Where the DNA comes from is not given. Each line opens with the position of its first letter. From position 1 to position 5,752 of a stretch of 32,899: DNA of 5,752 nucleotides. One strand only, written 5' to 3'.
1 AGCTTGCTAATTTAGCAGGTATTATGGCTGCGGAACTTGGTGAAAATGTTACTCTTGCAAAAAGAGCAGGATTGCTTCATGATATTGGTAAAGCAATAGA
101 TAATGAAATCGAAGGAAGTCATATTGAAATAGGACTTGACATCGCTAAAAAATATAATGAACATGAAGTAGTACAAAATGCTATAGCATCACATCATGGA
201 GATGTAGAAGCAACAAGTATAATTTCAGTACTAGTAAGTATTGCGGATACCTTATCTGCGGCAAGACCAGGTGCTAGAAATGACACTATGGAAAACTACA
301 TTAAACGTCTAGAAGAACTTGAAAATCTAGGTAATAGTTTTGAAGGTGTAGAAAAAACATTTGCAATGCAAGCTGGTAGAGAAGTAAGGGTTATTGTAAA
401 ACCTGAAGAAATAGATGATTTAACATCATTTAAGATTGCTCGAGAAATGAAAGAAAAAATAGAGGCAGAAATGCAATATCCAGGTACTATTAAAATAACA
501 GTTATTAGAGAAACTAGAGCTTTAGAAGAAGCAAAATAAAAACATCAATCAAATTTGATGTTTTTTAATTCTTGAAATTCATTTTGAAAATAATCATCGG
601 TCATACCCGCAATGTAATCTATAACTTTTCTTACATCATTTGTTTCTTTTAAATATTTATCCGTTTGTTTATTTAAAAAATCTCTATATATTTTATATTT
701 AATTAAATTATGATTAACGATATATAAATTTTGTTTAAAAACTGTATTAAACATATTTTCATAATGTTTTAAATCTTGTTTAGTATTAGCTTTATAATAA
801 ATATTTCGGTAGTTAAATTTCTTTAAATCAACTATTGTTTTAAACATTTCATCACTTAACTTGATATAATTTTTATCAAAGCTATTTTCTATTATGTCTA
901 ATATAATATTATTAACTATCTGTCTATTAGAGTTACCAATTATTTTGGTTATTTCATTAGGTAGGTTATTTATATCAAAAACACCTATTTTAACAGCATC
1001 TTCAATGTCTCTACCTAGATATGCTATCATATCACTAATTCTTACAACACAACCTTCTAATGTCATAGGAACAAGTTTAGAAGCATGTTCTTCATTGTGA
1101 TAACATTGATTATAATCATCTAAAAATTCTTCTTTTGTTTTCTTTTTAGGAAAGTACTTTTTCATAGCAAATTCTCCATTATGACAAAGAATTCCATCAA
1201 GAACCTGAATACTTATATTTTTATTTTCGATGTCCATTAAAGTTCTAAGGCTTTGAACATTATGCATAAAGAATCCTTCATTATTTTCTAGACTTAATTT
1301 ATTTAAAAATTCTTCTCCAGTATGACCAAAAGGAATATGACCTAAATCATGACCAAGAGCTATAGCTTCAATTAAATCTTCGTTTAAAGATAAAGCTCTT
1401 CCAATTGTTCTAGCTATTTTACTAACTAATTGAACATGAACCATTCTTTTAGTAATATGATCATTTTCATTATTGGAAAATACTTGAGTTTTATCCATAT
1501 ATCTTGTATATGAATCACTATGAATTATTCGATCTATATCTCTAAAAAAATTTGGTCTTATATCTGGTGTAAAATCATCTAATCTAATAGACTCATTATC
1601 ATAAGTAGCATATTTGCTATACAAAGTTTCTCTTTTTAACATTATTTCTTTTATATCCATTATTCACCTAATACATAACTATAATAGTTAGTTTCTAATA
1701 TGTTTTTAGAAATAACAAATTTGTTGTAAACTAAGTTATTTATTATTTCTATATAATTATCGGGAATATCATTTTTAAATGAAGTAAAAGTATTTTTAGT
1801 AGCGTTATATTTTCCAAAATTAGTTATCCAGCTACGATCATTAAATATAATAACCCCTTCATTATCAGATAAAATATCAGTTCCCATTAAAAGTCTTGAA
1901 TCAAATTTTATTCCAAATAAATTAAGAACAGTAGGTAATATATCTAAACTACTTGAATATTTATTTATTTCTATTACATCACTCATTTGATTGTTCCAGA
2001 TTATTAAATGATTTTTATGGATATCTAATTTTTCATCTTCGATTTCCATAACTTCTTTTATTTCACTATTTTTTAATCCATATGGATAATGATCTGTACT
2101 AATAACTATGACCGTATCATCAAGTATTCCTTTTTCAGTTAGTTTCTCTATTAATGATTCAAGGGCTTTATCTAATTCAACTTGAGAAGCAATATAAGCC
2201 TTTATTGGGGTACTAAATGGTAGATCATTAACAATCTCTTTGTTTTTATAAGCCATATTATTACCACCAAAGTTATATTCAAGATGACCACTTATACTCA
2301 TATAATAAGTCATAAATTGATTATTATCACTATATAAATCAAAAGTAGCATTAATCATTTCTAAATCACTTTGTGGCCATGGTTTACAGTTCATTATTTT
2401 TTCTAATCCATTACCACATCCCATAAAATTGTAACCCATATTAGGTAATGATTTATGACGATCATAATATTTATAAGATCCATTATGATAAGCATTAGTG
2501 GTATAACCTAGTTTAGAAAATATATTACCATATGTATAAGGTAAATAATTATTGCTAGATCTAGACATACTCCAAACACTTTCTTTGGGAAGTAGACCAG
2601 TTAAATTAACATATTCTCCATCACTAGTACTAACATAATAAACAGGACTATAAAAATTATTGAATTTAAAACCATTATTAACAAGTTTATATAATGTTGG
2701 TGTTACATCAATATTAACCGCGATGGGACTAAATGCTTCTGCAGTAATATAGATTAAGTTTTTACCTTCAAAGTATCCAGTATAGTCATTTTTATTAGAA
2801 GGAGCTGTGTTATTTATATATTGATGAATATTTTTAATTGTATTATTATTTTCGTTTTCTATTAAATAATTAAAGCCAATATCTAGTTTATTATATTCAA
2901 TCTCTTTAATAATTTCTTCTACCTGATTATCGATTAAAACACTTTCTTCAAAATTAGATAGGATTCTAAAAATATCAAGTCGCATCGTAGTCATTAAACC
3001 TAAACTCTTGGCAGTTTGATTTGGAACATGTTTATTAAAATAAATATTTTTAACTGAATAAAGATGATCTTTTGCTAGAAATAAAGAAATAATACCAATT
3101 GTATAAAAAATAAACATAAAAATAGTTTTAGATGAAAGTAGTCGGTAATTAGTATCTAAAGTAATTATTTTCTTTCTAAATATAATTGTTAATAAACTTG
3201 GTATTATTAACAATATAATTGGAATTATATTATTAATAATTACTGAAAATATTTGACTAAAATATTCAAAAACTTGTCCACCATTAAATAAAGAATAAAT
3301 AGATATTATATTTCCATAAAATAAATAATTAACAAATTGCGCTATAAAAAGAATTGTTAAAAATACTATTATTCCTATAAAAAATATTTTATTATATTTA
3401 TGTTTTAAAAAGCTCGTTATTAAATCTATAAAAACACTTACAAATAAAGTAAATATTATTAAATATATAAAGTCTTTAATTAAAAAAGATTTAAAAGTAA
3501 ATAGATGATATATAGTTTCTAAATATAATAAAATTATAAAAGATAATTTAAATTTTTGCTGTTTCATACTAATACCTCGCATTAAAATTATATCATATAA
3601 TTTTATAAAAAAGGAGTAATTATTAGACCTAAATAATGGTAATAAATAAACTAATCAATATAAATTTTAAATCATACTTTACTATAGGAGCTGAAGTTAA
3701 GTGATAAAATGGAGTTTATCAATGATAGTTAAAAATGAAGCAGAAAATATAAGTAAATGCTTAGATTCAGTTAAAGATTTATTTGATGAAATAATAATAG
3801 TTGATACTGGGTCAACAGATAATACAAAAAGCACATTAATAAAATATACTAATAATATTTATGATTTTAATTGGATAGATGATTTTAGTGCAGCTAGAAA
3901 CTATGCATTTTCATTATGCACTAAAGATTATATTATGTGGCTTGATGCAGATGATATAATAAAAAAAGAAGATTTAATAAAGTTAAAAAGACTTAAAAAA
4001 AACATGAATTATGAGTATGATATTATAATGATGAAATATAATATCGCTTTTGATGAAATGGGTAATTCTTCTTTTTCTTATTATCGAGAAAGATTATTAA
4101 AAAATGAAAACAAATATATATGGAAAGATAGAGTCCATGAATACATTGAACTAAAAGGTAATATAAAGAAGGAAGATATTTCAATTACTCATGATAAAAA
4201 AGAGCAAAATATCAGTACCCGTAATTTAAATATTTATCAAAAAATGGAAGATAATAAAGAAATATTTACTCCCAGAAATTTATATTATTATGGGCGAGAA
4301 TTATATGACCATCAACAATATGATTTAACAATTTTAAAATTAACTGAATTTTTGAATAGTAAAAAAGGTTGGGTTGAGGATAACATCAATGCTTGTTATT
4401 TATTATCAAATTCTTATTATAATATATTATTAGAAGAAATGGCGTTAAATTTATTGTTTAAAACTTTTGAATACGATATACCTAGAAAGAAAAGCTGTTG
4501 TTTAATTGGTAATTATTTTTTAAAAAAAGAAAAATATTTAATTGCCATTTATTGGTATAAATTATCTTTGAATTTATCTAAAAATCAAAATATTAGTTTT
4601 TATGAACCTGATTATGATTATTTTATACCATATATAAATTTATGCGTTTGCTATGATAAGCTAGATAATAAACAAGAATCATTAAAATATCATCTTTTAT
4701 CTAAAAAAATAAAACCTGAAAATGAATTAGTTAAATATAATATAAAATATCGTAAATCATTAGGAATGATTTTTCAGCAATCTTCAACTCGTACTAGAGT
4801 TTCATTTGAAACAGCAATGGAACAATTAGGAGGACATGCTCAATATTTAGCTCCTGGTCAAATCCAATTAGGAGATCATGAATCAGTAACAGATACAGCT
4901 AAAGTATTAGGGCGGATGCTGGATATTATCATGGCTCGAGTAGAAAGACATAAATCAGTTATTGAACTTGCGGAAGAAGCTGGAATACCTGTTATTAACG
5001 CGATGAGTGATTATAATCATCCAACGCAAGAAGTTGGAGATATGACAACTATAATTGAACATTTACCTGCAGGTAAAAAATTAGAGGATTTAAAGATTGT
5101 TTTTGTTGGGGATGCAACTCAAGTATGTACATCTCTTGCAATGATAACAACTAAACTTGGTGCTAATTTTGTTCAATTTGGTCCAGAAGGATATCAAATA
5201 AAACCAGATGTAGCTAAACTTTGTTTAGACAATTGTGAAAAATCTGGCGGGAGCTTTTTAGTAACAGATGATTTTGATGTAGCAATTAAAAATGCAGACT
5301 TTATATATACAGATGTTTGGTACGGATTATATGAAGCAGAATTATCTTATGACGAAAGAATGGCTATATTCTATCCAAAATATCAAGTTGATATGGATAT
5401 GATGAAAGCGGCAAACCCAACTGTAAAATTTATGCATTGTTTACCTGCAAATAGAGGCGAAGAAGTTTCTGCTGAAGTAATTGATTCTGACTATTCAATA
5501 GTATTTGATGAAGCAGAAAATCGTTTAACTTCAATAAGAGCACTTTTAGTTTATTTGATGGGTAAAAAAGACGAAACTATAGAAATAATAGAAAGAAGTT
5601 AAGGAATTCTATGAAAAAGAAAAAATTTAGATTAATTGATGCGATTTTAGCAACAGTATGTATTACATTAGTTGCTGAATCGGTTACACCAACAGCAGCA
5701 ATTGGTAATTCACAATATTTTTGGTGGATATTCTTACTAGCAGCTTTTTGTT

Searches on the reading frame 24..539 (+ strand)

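Call 54: search_protein_families(library=pfam, proteins=[window:24-539:+], max_evalue=0.001)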
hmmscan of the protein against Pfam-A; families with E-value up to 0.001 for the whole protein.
window:24-539:+ (171 aa): 1 family
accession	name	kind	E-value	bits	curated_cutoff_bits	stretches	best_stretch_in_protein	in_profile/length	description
PF01966.28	HD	-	2.3e-15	57.3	22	1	1-79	15-115/116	HD domain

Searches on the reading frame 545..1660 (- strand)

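Call 54: search_protein_families(library=pfam, proteins=[window:545-1660:-], max_evalue=0.001)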
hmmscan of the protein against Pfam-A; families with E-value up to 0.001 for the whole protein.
window:545-1660:- (371 aa): 2 families
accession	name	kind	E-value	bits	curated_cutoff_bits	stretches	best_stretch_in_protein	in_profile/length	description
PF01966.28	HD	-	1.7e-11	44.8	22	1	75-212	4-113/116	HD domain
PF13286.11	HD_assoc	-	1.2e-10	42.2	22.2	1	266-363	1-90/91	Phosphohydrolase-associated domain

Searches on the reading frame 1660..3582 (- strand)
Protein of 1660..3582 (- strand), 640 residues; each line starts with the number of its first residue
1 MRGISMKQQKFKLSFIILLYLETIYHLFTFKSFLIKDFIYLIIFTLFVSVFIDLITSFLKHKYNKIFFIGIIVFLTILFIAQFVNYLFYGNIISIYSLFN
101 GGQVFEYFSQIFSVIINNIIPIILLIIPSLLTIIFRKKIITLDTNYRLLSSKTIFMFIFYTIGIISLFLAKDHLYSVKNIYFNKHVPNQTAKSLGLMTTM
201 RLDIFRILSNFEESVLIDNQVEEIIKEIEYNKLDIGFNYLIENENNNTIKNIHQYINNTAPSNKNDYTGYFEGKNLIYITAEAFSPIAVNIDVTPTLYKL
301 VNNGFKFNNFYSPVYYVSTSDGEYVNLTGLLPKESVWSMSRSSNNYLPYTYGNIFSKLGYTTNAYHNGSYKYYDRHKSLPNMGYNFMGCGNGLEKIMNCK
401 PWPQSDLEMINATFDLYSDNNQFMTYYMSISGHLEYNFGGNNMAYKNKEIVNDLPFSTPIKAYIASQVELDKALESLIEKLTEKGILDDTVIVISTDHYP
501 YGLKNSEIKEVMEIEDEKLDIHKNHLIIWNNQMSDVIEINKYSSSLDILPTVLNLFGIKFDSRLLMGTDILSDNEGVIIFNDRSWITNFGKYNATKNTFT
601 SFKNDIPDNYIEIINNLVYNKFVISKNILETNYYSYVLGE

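Call 54: search_protein_families(library=pfam, proteins=[window:1660-3582:-], max_evalue=0.001)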
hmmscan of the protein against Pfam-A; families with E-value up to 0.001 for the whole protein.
window:1660-3582:- (640 aa): 2 families
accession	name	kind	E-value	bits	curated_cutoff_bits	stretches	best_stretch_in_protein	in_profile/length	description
PF00884.28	Sulfatase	-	5e-25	88.9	25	1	275-558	2-301/301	Sulfatase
PF01663.27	Phosphodiest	-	4.1e-06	27.1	23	0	412-511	147-232/342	Type I phosphodiesterase / nucleotide pyrophosphatase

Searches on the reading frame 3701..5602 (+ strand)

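Call 54: search_protein_families(library=pfam, proteins=[window:3701-5602:+], max_evalue=0.001)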
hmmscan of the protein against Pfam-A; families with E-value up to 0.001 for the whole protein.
window:3701-5602:+ (633 aa): 5 families
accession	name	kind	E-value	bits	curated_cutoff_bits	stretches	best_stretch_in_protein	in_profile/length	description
PF00185.30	OTCace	-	1.7e-49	168.3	29.4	1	463-619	2-157/157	Aspartate/ornithine carbamoyltransferase, Asp/Orn binding domain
PF02729.26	OTCace_N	-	8.5e-37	127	29.9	1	333-453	20-148/148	Aspartate/ornithine carbamoyltransferase, carbamoyl-P binding domain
PF00535.33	Glycos_transf_2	-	5.2e-20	72.5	23.3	1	7-123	3-125/168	Glycosyl transferase family 2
PF10111.15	Glyco_tranf_2_2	-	3.8e-05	23.8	27.3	1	29-101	30-108/276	Glycosyltransferase like family 2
PF13704.12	Glyco_tranf_2_4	-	0.00016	22.5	27.5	1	11-90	1-87/98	Glycosyl transferase family 2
